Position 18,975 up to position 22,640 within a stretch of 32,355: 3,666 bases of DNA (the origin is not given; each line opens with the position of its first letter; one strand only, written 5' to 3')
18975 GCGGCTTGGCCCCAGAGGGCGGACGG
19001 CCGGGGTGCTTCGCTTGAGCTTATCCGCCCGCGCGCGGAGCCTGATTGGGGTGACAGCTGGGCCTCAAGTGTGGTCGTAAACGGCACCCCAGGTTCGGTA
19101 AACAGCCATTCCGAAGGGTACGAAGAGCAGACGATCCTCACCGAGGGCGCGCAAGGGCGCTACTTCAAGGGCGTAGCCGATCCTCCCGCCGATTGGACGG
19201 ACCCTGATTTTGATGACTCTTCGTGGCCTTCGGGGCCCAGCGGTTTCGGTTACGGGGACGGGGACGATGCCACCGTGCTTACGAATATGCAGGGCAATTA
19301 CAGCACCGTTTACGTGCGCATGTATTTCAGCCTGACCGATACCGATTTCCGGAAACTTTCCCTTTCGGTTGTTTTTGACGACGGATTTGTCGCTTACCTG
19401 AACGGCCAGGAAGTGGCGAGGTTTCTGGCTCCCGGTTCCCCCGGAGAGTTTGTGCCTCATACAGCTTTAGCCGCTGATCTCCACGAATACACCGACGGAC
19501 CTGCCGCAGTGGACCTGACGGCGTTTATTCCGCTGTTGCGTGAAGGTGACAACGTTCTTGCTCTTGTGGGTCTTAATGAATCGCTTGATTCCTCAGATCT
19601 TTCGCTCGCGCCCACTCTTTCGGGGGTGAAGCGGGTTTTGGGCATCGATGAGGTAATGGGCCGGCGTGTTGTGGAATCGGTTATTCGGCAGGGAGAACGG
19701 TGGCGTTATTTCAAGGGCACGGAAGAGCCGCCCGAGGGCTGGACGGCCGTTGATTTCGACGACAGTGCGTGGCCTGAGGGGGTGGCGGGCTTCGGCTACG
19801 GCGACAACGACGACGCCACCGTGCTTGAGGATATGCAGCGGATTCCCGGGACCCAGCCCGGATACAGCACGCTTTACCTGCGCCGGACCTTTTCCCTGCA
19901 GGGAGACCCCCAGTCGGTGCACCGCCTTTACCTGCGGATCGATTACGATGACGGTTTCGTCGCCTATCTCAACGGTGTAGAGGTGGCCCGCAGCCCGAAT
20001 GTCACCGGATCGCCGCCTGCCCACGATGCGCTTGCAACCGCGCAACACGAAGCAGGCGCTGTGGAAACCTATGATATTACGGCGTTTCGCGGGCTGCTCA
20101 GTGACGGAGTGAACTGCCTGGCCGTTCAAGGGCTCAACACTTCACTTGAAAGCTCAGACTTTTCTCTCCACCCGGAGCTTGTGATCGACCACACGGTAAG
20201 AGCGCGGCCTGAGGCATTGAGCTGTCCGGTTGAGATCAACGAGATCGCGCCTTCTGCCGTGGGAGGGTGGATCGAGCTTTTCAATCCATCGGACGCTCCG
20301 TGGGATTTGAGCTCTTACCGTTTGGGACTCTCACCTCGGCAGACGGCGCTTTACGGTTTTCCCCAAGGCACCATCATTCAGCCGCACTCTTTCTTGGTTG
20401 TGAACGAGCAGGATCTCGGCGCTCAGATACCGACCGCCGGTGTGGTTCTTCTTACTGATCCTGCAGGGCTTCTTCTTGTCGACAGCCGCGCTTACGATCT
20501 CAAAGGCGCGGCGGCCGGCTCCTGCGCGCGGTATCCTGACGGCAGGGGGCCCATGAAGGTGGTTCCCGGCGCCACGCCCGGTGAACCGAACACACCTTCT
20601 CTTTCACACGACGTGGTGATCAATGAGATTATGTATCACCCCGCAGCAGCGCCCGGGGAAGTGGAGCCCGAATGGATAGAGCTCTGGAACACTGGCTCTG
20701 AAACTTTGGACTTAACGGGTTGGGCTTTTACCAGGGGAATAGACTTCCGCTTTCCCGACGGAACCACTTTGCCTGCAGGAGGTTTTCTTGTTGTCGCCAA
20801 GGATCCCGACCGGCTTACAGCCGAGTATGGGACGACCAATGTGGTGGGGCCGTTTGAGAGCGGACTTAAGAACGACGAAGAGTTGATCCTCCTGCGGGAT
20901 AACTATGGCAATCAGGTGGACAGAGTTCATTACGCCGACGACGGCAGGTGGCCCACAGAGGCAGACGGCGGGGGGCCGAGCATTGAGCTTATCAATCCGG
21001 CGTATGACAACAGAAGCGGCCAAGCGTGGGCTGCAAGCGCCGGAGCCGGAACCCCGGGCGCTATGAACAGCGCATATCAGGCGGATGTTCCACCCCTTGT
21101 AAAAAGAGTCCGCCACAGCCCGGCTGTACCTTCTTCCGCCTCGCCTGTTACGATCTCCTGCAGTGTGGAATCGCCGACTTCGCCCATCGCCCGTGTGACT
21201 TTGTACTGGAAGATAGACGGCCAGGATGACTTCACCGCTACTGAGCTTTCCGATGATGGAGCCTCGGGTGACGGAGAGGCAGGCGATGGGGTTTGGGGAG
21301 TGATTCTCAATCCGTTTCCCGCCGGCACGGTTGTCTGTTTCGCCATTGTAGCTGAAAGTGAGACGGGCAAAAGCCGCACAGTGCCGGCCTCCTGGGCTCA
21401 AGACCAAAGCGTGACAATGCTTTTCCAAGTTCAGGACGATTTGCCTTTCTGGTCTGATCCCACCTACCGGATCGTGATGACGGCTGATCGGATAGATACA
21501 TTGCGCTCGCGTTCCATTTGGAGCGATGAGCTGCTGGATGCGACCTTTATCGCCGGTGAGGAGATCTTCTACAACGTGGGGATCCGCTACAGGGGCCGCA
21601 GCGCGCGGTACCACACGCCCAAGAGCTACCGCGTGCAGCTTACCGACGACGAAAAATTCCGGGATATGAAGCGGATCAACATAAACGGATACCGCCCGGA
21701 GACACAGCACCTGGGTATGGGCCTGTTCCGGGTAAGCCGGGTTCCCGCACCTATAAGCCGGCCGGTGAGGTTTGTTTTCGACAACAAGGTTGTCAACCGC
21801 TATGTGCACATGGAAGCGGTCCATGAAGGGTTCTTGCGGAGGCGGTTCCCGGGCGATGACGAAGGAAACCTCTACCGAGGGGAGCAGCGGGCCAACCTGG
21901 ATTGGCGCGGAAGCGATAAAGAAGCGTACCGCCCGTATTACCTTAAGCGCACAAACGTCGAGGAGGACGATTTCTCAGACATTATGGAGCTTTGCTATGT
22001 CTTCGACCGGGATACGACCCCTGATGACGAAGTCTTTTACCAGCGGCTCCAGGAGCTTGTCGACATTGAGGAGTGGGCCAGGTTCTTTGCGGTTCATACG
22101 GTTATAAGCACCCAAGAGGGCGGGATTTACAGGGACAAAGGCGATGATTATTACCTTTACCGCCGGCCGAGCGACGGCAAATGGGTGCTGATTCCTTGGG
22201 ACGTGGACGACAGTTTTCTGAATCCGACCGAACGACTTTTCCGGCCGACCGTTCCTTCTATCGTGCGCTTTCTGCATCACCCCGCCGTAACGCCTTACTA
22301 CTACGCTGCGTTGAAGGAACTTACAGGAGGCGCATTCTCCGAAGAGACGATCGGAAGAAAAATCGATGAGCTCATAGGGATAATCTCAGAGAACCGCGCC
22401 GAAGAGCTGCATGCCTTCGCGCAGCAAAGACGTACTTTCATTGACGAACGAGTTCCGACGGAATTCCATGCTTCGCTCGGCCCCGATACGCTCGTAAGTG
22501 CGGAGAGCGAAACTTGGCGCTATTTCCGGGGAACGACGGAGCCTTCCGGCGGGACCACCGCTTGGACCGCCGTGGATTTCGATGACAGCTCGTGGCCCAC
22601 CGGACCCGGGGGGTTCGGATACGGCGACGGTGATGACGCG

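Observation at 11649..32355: Cohesin/dockerin-like secreted-protein cluster with non-cellulosomal cargo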

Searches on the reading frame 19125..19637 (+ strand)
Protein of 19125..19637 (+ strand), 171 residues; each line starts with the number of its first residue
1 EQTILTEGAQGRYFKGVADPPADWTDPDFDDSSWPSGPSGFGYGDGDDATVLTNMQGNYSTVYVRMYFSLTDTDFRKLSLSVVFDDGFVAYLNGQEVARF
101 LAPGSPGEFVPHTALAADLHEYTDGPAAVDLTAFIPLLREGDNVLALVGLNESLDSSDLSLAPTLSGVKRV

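Call 75: search_solved_structures(query=window:19125-19637:+, max_evalue=1, show_alignments=2)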
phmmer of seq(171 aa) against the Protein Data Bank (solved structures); distinct sequences matched with E-value up to 1: 5.
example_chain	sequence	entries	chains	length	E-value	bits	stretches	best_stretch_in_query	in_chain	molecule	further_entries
3w5m_A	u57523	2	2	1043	0.00023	24.2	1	18-104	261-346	Putative rhamnosidase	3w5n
8ajy_B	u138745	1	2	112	0.24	14.4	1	95-123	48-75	Dockerin from ScaH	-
4gh9_A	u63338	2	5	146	0.59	13.1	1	92-167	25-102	Polymerase cofactor VP35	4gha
4ghl_A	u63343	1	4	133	0.61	13.1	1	92-164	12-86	Polymerase cofactor VP35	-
6otc_A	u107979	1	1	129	0.66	13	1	92-164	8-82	Polymerase cofactor VP35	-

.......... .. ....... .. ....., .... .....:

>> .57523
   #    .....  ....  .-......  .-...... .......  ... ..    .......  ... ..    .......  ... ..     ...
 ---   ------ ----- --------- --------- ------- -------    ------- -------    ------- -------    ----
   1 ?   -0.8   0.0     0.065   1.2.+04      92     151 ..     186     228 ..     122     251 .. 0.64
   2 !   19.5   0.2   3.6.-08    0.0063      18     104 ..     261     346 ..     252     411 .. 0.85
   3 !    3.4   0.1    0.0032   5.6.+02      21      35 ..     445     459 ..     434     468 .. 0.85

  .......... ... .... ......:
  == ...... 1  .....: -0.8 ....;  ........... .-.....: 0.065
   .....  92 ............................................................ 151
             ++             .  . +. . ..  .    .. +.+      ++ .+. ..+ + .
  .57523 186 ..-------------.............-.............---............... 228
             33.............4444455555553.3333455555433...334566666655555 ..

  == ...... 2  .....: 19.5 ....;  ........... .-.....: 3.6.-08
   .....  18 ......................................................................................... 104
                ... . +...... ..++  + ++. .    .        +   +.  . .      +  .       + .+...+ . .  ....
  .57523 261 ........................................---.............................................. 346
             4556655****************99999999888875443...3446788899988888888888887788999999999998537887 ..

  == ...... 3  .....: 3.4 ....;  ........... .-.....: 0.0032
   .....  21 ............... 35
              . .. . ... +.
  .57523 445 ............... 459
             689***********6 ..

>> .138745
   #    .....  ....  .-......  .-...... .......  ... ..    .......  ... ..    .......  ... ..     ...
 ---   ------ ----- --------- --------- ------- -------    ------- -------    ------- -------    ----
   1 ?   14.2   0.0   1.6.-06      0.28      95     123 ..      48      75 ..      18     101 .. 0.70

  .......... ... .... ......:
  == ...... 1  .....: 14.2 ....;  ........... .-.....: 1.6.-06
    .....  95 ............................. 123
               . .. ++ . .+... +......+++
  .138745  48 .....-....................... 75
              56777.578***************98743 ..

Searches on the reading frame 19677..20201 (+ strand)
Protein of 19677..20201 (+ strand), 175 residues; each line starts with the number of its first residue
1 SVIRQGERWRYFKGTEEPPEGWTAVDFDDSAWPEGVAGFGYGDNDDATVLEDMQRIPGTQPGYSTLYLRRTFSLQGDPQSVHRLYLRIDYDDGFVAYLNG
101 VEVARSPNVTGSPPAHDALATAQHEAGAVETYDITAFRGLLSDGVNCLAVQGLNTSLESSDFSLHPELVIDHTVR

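Call 85: predict_structure(alignment_id=A7)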
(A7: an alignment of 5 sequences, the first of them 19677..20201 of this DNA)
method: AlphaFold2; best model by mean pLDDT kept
length: 175 residues; sequences in the alignment: 5
mean_pLDDT: 81.5   pTM: 0.83
mean pLDDT of the five models: 81.5, 74.9, 69.6, 64.4, 58.7
residues with pLDDT >= 90: 72; 70-90: 68; 50-70: 18; < 50: 17
segments of 3 or more residues with pLDDT < 50: 40-53
pLDDT, mean of each block of 10 residues (from residue 1): 75 85 92 68 44 51 81 86 92 94 95 88 87 95 94 80 84 70
secondary structure, 60 per line:
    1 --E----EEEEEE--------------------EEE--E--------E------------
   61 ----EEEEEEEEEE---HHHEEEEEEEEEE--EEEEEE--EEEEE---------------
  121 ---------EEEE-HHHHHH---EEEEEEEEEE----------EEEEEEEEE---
elements in order: E8-13 E34-36 E65-74 E81-90 E93-98 E101-105 E130-133 H135-140 E144-153 E164-172

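Call 90: fold_search(model_id=the predicted structure, library=pdb)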
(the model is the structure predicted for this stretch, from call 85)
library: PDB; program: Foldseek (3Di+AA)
matches with E <= 10: 1507; with E <= 0.001: 243
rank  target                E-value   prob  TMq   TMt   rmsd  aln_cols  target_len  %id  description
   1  5t99_A                1.8e-06  1.00  0.58  0.16   5.0       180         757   22  Crystal structure of BuGH2Awt in complex with Galactoisofagomine (released 2017-09-13)
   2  5t98_A                2.2e-06  1.00  0.56  0.15   4.5       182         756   21  Crystal structure of BuGH2Awt (released 2017-09-13)
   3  5t98_B                2.8e-06  1.00  0.51  0.14   6.2       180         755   20  Crystal structure of BuGH2Awt (released 2017-09-13)
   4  4ypj_A                5.9e-06  1.00  0.54  0.14   5.6       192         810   18  X-ray Structure of The Mutant of Glycoside Hydrolase (released 2015-04-29)
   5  1yq2_A                6.3e-06  1.00  0.53  0.11   7.2       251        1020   15  beta-galactosidase from Arthrobacter sp. C2-2 (isoenzyme C2-2-1) (released 2005-10-04)
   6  6d8g_A                7.0e-06  1.00  0.54  0.13   6.0       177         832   19  D341A D367A calcium binding mutant of Bacteroides uniformis beta-glucuronidase 2 (released 2018-10-17)
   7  6d1n_A                7.0e-06  1.00  0.49  0.17   6.8       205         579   14  Apo structure of Bacteroides uniformis Beta-glucuronidase 1 (released 2018-10-17)
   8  6d8k_D                8.7e-06  1.00  0.53  0.27   6.8       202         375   11  Bacteroides multiple species beta-glucuronidase (released 2018-10-17)
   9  6qud                  9.2e-06  1.00  0.54  0.13   5.9       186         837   16  2-deoxy-galactose reaction intermediate of a Truncated beta-galactosidase III from Bifidobacterium bifidum (released 2020-03-18)
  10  6d89_A                9.2e-06  1.00  0.49  0.17   7.0       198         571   14  Bacteroides uniformis beta-glucuronidase 1 with N-terminal loop deletion (released 2018-10-17)
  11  4cuc_A                9.7e-06  1.00  0.56  0.14   5.1       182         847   20  Unravelling the multiple functions of the architecturally intricate Streptococcus pneumoniae beta-galactosidase, BgaA. (released 2014-08-20)
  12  6d89_B                1.1e-05  1.00  0.49  0.17   7.0       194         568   14  Bacteroides uniformis beta-glucuronidase 1 with N-terminal loop deletion (released 2018-10-17)
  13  7nit_C                1.3e-05  1.00  0.53  0.09   5.9       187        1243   16  X-ray structure of a multidomain BbgIII from Bifidobacterium bifidum (released 2021-12-22)
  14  6quc_A                1.4e-05  1.00  0.57  0.14   5.2       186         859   16  Truncated beta-galactosidase III from Bifidobacterium bifidum (released 2020-03-18)
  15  7nit_F                1.5e-05  1.00  0.53  0.09   5.9       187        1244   16  X-ray structure of a multidomain BbgIII from Bifidobacterium bifidum (released 2021-12-22)
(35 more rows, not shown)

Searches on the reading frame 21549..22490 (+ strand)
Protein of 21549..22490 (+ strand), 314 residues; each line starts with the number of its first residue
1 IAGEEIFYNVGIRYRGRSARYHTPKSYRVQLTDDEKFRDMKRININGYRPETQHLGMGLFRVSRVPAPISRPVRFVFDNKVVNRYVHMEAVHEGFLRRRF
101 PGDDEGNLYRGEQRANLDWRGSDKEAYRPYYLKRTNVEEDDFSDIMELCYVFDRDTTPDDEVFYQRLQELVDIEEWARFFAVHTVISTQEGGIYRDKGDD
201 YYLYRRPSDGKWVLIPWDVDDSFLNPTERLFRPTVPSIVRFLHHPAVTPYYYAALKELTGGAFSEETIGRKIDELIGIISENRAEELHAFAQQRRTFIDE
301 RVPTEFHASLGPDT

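Call 80: search_solved_structures(query=window:21549-22490:+, max_evalue=0.01, show_alignments=1)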
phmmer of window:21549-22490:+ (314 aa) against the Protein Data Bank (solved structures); distinct sequences matched with E-value up to 0.01: 1.
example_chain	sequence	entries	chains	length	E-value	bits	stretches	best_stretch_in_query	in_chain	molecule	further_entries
5jd9_A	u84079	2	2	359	4.7e-08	35.8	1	8-223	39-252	Spore coat protein H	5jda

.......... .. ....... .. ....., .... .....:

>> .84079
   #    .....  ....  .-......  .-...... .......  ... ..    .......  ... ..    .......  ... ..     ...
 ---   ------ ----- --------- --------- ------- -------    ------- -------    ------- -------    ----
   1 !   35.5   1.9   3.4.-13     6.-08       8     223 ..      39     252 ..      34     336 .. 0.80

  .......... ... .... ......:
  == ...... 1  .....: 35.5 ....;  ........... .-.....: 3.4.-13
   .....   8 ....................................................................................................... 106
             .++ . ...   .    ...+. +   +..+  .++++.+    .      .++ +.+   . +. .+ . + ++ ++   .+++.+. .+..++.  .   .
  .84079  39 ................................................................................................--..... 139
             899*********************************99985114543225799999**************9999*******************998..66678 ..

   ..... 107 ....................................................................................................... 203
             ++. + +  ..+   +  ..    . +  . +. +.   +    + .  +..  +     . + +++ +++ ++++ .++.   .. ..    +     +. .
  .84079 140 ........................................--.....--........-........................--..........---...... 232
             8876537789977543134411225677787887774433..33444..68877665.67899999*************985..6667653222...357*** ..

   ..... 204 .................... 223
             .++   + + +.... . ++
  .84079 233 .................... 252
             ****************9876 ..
